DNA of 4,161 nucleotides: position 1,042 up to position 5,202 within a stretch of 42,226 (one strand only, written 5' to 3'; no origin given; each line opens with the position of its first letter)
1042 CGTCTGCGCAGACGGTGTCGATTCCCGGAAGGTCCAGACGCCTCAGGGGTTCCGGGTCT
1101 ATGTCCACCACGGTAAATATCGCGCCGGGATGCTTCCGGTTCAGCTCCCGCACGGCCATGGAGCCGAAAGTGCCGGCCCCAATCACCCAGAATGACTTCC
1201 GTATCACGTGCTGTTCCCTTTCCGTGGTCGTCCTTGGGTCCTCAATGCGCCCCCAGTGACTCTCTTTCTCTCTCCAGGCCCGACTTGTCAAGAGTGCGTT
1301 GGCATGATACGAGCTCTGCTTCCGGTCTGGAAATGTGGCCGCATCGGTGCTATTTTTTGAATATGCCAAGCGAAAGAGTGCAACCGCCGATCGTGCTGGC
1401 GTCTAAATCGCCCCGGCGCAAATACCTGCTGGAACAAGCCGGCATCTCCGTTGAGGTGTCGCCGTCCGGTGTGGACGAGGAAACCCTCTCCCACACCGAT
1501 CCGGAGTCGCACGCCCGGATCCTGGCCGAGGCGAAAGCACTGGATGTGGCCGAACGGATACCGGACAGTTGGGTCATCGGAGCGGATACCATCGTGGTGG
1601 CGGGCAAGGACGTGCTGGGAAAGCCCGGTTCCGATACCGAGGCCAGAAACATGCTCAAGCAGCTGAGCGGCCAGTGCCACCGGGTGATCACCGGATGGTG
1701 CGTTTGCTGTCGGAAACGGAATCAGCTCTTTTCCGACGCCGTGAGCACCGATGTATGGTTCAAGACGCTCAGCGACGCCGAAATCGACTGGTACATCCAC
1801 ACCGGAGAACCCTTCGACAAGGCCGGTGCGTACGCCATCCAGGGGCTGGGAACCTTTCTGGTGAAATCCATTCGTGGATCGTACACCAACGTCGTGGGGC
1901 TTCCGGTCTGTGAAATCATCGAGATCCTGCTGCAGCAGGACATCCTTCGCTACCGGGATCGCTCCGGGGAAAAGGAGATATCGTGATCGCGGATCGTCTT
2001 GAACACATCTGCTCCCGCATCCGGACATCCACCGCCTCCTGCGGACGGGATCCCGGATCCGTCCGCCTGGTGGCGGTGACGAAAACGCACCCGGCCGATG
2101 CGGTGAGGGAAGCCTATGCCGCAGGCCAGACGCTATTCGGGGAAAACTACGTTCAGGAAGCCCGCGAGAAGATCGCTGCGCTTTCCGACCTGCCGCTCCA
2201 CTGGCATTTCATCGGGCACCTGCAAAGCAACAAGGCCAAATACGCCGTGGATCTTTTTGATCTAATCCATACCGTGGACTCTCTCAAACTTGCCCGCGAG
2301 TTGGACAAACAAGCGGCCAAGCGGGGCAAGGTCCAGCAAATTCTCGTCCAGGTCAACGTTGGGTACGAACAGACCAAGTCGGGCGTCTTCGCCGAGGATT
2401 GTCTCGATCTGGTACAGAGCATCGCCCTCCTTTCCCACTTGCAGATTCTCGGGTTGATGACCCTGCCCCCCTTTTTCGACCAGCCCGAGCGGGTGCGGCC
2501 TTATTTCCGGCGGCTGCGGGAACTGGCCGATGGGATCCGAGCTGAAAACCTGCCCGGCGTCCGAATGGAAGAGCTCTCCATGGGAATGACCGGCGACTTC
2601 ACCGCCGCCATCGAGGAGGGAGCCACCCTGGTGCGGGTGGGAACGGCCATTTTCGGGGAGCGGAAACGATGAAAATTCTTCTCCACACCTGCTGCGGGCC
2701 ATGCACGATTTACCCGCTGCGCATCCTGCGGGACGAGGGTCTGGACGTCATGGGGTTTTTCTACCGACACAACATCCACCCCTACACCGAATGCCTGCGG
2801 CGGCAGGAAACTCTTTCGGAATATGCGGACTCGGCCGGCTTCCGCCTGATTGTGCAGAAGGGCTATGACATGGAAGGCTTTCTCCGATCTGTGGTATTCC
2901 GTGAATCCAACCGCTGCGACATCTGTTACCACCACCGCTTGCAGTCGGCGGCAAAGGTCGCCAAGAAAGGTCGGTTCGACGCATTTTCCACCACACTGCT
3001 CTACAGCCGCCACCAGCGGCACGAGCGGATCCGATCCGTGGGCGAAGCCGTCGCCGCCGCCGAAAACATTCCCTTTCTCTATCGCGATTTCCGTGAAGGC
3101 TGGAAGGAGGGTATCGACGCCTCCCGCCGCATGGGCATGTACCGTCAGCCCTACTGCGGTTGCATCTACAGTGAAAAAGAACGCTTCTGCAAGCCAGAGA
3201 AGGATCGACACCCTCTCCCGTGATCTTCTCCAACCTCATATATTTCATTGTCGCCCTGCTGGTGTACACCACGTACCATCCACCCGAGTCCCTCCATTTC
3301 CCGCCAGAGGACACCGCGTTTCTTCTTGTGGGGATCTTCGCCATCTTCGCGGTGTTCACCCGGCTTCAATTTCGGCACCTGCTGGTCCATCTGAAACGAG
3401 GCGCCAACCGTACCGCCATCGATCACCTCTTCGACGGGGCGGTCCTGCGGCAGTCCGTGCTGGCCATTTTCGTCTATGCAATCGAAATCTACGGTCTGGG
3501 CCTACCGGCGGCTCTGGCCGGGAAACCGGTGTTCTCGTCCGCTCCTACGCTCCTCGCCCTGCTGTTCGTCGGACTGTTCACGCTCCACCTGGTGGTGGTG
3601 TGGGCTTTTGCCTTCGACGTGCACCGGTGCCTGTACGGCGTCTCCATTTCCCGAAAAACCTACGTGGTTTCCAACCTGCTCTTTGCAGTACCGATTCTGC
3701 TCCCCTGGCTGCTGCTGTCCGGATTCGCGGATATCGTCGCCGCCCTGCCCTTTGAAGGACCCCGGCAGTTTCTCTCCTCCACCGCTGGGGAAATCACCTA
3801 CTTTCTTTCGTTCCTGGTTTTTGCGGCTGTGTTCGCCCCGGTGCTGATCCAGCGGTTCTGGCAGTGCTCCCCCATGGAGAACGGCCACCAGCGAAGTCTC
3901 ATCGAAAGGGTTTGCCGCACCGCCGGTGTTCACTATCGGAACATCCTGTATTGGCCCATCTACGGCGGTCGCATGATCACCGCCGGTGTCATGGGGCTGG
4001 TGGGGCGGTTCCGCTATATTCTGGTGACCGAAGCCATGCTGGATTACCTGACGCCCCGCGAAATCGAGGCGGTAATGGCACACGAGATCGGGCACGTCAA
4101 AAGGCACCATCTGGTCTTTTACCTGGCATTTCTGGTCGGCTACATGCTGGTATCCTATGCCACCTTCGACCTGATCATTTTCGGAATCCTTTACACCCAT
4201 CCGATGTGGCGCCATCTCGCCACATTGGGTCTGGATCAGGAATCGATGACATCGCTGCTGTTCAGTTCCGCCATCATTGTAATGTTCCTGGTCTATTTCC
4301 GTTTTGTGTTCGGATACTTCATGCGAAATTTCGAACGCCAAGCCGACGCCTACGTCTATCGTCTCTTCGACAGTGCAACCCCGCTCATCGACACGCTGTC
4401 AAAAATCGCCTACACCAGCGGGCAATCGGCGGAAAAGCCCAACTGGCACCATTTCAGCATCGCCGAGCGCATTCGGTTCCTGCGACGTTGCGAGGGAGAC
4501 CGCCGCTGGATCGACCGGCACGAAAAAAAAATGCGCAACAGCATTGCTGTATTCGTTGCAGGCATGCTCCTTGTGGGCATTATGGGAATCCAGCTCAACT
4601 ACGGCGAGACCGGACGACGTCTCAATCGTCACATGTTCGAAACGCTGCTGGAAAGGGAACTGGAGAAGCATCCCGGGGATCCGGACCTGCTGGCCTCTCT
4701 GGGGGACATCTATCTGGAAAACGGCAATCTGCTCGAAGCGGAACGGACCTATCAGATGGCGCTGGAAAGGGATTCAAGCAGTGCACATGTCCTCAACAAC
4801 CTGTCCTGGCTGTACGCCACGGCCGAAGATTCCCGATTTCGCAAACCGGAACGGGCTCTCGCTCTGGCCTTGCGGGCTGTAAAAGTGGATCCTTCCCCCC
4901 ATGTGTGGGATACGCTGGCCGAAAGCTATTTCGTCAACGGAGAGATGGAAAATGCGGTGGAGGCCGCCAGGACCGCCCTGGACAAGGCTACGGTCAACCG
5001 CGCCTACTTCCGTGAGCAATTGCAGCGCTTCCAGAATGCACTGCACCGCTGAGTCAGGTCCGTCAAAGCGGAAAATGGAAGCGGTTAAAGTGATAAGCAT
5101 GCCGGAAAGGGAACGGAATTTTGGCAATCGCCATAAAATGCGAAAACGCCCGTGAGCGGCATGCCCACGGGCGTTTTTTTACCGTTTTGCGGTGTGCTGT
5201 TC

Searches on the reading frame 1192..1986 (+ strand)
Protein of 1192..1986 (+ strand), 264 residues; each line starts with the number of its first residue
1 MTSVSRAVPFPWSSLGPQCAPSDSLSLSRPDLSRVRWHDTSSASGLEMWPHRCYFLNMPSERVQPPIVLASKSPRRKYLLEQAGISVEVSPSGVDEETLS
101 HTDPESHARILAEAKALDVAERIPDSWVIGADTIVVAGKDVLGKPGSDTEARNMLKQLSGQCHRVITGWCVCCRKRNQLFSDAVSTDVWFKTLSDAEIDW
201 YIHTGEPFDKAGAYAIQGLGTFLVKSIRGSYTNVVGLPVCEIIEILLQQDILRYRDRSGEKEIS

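Call 53: search_protein_families(library=pfam, proteins=[window:1192-1986:+], max_evalue=0.0001)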
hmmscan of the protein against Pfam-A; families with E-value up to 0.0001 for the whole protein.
window:1192-1986:+ (264 aa): 1 family
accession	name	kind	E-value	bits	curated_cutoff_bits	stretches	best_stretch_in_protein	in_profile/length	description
PF02545.19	Maf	-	1.5e-63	214.3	27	1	66-247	1-185/187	Maf-like protein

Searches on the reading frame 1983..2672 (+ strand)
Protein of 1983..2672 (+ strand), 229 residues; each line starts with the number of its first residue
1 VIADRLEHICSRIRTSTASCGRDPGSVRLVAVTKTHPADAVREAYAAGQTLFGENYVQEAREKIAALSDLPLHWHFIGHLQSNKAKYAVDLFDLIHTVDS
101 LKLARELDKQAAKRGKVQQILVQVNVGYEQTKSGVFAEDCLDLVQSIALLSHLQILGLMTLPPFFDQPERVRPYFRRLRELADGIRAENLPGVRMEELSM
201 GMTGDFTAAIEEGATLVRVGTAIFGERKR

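Call 53: search_protein_families(library=pfam, proteins=[window:1983-2672:+], max_evalue=0.0001)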
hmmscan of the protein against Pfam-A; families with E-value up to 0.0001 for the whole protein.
window:1983-2672:+ (229 aa): 1 family
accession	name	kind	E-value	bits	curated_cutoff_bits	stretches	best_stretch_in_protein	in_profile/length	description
PF01168.26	Ala_racemase_N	-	1.4e-27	97.3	24.1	1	23-227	19-219/220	Alanine racemase, N-terminal domain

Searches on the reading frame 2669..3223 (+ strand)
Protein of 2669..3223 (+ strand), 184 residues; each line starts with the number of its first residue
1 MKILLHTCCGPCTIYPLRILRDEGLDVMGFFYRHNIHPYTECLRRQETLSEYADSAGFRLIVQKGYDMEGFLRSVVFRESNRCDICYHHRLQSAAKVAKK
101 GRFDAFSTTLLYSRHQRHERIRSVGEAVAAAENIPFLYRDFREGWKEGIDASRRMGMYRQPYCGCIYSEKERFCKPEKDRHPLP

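Call 53: search_protein_families(library=pfam, proteins=[window:2669-3223:+], max_evalue=0.0001)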
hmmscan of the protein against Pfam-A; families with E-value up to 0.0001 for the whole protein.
window:2669-3223:+ (184 aa): 1 family
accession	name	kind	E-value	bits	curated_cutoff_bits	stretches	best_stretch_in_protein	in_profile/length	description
PF02677.20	QueH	-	2.4e-61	207.3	23.5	1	3-171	1-175/175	Epoxyqueuosine reductase QueH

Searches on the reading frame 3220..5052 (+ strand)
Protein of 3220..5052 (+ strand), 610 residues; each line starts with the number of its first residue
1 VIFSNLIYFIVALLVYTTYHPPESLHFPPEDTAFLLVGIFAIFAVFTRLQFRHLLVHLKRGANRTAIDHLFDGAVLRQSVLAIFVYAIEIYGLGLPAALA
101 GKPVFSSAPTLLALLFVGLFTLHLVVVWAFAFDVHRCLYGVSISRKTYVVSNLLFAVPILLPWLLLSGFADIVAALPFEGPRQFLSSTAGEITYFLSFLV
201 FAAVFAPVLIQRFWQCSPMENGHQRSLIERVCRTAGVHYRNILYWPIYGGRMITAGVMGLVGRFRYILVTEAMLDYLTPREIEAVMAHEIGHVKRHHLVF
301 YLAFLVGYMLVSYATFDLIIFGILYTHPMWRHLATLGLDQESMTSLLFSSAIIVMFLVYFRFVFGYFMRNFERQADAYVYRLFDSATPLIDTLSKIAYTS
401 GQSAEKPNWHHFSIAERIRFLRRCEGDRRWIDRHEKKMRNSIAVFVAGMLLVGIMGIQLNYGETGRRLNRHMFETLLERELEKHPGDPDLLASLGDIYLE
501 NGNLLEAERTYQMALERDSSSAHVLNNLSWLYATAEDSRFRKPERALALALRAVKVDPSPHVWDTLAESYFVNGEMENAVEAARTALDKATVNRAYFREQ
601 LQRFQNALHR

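Call 53: search_protein_families(library=pfam, proteins=[window:3220-5052:+], max_evalue=0.0001)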
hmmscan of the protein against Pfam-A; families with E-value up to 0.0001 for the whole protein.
window:3220-5052:+ (610 aa): 9 families
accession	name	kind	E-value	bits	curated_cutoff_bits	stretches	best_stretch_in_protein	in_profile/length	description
PF01435.24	Peptidase_M48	-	1.7e-16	61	20.3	1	220-423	3-184/186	Peptidase family M48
PF13432.12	TPR_16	-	2.6e-10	41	32.7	0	476-521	19-64/65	Tetratricopeptide repeat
PF13431.12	TPR_17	-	1.9e-08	34.3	24.4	0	477-508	2-33/34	Tetratricopeptide repeat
PF13428.12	TPR_14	-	3.6e-07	30.6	23.5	0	488-527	1-40/44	Tetratricopeptide repeat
PF00515.34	TPR_1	-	4e-07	30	27.8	0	489-519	2-32/34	Tetratricopeptide repeat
PF07719.23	TPR_2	-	1e-06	28.9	27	0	489-518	2-31/34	Tetratricopeptide repeat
PF14559.12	TPR_19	-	2.6e-06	28.1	25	0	476-523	13-60/68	Tetratricopeptide repeat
PF13424.12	TPR_12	-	5.3e-06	27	30.1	0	493-556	8-74/77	Tetratricopeptide repeat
PF13181.12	TPR_8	-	8.2e-05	22.9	25.7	0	490-519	3-32/34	Tetratricopeptide repeat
